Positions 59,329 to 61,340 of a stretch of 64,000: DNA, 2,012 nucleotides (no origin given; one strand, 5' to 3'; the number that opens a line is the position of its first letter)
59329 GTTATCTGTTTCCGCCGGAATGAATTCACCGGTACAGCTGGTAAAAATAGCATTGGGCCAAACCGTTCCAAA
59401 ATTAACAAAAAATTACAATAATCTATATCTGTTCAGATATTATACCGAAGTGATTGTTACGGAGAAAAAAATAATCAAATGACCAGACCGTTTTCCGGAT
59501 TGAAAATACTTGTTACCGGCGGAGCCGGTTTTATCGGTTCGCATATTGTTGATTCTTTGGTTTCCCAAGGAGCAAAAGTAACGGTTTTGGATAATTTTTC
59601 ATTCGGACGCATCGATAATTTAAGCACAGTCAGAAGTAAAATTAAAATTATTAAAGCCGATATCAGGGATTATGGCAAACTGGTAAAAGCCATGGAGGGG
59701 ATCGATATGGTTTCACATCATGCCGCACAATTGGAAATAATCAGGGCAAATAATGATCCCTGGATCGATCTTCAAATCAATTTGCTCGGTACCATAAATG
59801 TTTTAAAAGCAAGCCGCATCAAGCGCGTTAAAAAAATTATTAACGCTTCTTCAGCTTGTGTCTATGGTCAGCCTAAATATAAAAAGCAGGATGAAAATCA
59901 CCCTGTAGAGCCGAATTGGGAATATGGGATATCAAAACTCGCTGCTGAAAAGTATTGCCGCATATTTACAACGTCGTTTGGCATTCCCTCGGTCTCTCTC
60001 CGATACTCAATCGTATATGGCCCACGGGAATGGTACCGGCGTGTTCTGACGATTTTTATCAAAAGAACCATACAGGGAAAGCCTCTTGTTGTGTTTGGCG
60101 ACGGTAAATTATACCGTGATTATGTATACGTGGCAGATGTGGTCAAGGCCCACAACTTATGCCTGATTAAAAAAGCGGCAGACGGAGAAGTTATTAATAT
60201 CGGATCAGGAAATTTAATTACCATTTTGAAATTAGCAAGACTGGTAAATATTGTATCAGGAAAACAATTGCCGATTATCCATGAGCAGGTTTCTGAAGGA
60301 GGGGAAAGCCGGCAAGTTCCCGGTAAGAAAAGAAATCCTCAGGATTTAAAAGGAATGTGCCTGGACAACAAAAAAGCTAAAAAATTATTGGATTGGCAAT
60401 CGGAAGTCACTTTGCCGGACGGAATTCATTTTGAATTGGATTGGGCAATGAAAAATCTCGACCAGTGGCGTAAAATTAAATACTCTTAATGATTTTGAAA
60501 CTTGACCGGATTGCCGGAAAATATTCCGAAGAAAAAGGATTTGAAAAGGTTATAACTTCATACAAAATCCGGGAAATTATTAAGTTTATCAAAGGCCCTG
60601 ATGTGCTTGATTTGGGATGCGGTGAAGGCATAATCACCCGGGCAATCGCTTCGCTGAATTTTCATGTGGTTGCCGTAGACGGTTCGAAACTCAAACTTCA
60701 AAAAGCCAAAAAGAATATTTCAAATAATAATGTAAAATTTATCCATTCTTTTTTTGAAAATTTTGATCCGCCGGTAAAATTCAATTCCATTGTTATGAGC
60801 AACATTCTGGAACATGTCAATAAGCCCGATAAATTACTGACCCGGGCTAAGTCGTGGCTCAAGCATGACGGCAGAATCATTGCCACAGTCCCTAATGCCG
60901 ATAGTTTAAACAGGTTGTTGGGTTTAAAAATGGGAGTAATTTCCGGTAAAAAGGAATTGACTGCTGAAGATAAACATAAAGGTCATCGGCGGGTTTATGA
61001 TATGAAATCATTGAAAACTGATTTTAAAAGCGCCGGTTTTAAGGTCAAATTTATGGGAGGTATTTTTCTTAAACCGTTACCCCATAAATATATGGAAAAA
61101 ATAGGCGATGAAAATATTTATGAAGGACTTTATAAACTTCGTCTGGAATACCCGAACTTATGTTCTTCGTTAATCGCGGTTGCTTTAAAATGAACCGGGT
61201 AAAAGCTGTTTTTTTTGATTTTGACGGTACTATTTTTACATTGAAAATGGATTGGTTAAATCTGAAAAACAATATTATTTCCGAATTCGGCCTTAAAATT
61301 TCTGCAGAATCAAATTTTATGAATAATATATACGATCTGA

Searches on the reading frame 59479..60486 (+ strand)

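Call 41: search_protein_families(library=pfam, max_evalue=0.00001, proteins=[window:59479-60486:+])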
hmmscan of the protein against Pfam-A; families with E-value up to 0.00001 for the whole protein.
window:59479-60486:+ (336 aa): 8 families
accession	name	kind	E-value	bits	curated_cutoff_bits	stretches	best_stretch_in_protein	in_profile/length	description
PF01370.27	Epimerase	-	6.6e-58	196.4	20.9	1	10-242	1-240/240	NAD dependent epimerase/dehydratase family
PF16363.11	GDP_Man_Dehyd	-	4.3e-55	187.9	27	1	11-316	1-329/332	GDP-mannose 4,6 dehydratase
PF01073.25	3Beta_HSD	-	6.6e-27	94.7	22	1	11-228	1-228/280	3-beta hydroxysteroid dehydrogenase/isomerase family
PF02719.21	Polysacc_synt_2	-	1.8e-15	57.3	20.2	1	10-262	1-249/293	Polysaccharide biosynthesis protein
PF04321.23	RmlD_sub_bind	-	2.6e-12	46.8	27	1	9-209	2-179/287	RmlD substrate binding domain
PF07993.18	NAD_binding_4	-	1e-11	44.9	20.1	1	50-181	58-209/258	Male sterility protein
PF13460.12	NAD_binding_10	-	3.2e-11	43.9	27.2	1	14-161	1-132/184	NAD(P)H-binding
PF00106.31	adh_short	-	1.3e-06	28.4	26.6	1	10-110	3-117/195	short chain dehydrogenase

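Call 79: search_protein_families(library=ncbifam, max_evalue=1e-20, proteins=[window:59479-60486:+])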
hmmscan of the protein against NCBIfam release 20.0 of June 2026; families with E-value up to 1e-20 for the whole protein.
window:59479-60486:+ (336 aa): 12 families
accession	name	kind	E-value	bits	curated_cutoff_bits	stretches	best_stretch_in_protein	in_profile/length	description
TIGR04180.1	EDH_00030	hypoth_equivalog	3.2e-53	180.7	475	1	10-310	1-296/297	NAD-dependent 4,6-dehydratase LegB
TIGR01181.1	dTDP_gluc_dehyt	equivalog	1.5e-47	162.3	365.1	1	9-333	1-321/321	dTDP-glucose 4,6-dehydratase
TIGR01179.1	galE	equivalog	3.9e-43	147.5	262.3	1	9-326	1-328/332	UDP-glucose 4-epimerase GalE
TIGR02197.1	heptose_epim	equivalog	1.1e-31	110.1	274.6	1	10-257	1-257/316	ADP-glyceromanno-heptose 6-epimerase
NF011728.1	PRK15181.1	equivalog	8.1e-31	107.3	760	1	9-324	17-338/348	Vi polysaccharide biosynthesis UDP-N-acetylglucosaminuronic acid C-4 epimerase TviC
NF007582.0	PRK10217.1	equivalog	2.3e-27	96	698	1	9-333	3-341/355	dTDP-glucose 4,6-dehydratase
NF007490.0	PRK10084.1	subfamily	3.2e-27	95.5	649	1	8-332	1-343/361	dTDP-glucose 4,6-dehydratase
TIGR03466.1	HpnA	hypoth_equivalog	1.6e-25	89.7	367.65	1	9-265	2-251/327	hopanoid-associated sugar epimerase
NF047922.1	GDPFucSynFcl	equivalog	1.1e-21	77.6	500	1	9-326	4-304/308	GDP-L-fucose synthase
NF007956.0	PRK10675.1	subfamily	1.5e-21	76.9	394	0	9-159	2-159/338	UDP-glucose 4-epimerase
NF042423.1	oxyalk_red_Shew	equivalog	4.2e-21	75.4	580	1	9-271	10-266/331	2-alkyl-3-oxoalkanoate reductase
NF042422.1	oxyalk_red_OleD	equivalog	6.3e-21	75.1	580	1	8-228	1-214/329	2-alkyl-3-oxoalkanoate reductase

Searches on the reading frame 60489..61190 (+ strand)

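Call 42: search_protein_families(library=pfam, max_evalue=0.001, proteins=[window:60489-61190:+])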
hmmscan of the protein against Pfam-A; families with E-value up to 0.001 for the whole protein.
window:60489-61190:+ (234 aa): 14 families
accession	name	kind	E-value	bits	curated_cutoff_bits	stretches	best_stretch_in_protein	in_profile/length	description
PF13489.12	Methyltransf_23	-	3.8e-21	75.9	27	1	33-186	20-161/164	Methyltransferase domain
PF13847.12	Methyltransf_31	-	8.7e-16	58.4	27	1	37-139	5-114/145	Methyltransferase domain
PF13649.12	Methyltransf_25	-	9.7e-16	58.7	27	1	39-128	1-97/97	Methyltransferase domain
PF08241.18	Methyltransf_11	-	8.3e-14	52.4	21.2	1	40-131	1-94/95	Methyltransferase domain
PF08242.18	Methyltransf_12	-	3.3e-13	50.6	30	1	40-130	1-98/98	Methyltransferase domain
PF06325.19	PrmA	-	1.6e-09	38.2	22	1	36-132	162-258/296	Ribosomal protein L11 methyltransferase (PrmA)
PF05175.20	MTS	-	1.4e-08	35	23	1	37-133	33-139/170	Methyltransferase small domain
PF02353.26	CMAS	-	9.4e-07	28.9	27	1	31-131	58-163/273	Mycolic acid cyclopropane synthetase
PF05219.18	DREV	-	3.6e-06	26.7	26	1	35-133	94-187/265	DREV methyltransferase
PF03848.20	TehB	-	3.6e-05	23.7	20.4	1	18-88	13-83/193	Tellurite resistance protein TehB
PF05958.17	tRNA_U5-meth_tr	-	0.0001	21.9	23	1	31-86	198-252/357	tRNA (Uracil-5-)-methyltransferase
PF07021.18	MetW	-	0.00031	20.9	21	1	29-137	6-112/193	Methionine biosynthesis protein MetW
PF08003.17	Methyltransf_9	-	0.00063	19.2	23.8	1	30-131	110-216/315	Protein of unknown function (DUF1698)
PF05401.17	NodS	-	0.00081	19.7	24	0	37-131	45-143/201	Nodulation protein S (NodS)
